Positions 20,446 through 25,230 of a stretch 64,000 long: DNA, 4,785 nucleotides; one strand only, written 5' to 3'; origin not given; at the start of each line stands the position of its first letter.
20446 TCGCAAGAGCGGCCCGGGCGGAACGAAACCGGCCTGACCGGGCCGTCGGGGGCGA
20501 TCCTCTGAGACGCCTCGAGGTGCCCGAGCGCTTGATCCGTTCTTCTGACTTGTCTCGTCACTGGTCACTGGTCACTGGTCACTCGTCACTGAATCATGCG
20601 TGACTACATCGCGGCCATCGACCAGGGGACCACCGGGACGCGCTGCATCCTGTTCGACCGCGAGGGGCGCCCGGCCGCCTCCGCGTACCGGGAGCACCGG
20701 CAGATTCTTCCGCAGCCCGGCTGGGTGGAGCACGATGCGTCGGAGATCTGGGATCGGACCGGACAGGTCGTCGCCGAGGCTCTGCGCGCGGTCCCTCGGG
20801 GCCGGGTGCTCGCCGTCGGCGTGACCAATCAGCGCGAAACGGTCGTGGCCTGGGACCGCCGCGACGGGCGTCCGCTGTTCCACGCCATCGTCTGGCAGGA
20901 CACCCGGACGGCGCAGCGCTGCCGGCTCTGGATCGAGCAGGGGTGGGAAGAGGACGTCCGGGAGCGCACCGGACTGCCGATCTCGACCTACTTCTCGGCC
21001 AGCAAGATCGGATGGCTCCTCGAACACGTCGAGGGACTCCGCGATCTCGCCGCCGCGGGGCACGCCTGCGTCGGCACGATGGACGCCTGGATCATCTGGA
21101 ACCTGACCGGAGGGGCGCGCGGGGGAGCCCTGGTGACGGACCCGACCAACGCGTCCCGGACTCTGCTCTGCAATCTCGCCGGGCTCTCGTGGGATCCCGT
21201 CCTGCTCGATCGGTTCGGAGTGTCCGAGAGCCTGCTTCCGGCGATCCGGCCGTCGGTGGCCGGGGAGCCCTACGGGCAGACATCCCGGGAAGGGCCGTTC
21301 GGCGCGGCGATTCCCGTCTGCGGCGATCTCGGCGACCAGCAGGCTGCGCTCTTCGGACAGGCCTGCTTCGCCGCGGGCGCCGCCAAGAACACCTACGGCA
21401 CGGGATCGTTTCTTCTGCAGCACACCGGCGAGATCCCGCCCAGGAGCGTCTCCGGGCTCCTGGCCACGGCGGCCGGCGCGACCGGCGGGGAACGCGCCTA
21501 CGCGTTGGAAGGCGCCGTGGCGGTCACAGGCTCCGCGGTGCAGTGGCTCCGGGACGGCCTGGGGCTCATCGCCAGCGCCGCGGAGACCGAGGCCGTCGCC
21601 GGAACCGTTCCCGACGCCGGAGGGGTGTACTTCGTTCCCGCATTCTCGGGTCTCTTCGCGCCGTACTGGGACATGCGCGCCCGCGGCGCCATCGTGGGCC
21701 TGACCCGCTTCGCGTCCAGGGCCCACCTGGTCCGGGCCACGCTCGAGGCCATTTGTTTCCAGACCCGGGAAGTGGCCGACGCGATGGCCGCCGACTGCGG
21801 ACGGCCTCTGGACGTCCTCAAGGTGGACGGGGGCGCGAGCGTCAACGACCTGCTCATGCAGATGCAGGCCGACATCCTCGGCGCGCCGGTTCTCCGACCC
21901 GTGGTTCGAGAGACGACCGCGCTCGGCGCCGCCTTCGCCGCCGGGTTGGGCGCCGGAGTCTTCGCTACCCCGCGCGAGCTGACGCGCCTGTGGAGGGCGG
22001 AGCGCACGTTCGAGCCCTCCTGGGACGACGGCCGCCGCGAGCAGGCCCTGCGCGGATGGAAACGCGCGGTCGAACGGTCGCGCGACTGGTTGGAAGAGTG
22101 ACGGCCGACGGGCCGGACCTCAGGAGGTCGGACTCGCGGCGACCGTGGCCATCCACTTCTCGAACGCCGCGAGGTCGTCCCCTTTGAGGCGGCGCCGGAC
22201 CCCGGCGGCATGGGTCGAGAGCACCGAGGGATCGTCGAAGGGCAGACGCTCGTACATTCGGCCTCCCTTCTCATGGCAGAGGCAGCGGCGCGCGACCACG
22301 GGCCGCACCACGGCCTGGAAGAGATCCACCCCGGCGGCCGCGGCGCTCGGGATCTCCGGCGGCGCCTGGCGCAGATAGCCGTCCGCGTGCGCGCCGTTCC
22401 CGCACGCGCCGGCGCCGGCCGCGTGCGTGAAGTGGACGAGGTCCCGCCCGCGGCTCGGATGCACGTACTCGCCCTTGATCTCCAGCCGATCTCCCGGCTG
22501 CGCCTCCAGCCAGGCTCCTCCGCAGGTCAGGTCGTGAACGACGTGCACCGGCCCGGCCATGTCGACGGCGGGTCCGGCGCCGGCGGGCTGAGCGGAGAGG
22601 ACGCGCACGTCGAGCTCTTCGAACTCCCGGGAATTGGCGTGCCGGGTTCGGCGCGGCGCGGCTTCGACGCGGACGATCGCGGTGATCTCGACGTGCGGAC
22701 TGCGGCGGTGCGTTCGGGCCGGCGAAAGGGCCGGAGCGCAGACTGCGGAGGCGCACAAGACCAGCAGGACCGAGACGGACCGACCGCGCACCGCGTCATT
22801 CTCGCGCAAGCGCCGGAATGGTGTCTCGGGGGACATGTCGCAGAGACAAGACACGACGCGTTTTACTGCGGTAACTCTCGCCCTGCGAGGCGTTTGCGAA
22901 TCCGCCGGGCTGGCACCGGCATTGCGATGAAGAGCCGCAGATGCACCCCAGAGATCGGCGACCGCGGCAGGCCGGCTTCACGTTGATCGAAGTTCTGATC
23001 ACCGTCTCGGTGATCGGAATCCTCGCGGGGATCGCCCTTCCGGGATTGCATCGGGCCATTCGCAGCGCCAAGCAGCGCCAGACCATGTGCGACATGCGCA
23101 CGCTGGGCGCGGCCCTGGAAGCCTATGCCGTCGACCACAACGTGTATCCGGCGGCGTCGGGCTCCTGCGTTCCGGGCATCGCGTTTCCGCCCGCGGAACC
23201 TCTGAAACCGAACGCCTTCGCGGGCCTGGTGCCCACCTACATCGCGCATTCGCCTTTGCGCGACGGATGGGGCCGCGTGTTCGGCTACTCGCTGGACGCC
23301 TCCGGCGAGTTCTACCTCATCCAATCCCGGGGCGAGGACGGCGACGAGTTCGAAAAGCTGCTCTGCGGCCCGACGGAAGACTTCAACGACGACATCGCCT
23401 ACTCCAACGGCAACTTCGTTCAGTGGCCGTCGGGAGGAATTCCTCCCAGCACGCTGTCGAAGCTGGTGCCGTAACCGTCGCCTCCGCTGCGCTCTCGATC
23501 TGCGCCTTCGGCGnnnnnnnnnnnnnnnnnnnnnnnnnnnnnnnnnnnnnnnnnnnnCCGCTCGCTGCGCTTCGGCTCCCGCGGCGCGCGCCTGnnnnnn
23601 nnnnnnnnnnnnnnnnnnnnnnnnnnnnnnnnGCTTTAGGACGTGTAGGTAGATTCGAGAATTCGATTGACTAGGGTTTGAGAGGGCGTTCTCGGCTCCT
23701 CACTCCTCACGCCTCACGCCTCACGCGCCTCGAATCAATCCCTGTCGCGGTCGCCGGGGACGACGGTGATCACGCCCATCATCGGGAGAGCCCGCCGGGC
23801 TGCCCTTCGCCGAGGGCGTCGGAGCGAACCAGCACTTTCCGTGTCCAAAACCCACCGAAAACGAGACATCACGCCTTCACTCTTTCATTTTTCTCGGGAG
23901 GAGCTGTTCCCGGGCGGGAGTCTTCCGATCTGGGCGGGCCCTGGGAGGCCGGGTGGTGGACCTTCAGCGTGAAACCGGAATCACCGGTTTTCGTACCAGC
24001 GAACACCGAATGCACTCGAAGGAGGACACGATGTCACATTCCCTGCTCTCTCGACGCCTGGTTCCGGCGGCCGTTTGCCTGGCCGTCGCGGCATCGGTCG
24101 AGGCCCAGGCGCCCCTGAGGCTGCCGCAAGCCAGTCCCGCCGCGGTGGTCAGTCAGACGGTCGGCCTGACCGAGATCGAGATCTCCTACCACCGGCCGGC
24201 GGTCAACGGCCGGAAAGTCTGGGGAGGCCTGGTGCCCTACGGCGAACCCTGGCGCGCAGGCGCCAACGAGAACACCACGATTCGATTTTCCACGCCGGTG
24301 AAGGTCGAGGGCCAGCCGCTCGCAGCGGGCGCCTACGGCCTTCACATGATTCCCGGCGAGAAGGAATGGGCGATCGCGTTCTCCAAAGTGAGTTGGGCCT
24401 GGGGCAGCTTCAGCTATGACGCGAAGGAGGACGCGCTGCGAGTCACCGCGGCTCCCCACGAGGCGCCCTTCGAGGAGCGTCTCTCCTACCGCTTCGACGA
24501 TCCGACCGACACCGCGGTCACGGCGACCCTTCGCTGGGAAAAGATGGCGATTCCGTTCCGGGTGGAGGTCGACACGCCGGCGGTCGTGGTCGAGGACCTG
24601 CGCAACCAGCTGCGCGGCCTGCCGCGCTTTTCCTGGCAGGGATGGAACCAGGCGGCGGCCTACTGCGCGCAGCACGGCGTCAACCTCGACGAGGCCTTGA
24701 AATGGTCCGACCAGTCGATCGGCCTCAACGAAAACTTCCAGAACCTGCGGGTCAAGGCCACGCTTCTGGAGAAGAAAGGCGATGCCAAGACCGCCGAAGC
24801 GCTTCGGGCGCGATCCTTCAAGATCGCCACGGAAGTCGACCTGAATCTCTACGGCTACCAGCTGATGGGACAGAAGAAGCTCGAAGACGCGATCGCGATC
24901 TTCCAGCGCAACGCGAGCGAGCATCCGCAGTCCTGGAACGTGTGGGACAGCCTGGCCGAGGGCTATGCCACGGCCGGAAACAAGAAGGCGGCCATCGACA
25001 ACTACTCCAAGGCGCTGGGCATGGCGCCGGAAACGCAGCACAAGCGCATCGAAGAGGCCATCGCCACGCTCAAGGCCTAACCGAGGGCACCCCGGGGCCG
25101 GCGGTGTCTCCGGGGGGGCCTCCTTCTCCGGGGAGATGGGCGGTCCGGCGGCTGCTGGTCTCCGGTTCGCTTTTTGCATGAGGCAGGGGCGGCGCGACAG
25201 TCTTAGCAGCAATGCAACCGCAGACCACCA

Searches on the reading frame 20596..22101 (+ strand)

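Call 53: search_protein_families(library=pfam, proteins=[window:20596-22101:+], max_evalue=0.00001)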
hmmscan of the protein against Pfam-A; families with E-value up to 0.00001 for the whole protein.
window:20596-22101:+ (501 aa): 2 families
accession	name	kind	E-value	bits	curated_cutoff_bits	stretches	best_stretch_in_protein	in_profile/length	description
PF00370.27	FGGY_N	-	7.6e-66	222.6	28.8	1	4-254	1-245/245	FGGY family of carbohydrate kinases, N-terminal domain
PF02782.22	FGGY_C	-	4e-47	161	27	1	264-451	2-196/198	FGGY family of carbohydrate kinases, C-terminal domain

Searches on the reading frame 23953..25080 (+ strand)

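Call 53: search_protein_families(library=pfam, proteins=[window:23953-25080:+], max_evalue=0.00001)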
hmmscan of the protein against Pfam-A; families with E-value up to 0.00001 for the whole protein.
window:23953-25080:+ (375 aa): 2 families
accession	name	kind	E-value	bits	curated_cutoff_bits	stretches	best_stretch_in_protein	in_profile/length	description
PF11138.13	DUF2911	-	5e-49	166.3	27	1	61-203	1-144/145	Protein of unknown function (DUF2911)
PF13424.12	TPR_12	-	6.2e-06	26.8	30.1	0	308-359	24-76/77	Tetratricopeptide repeat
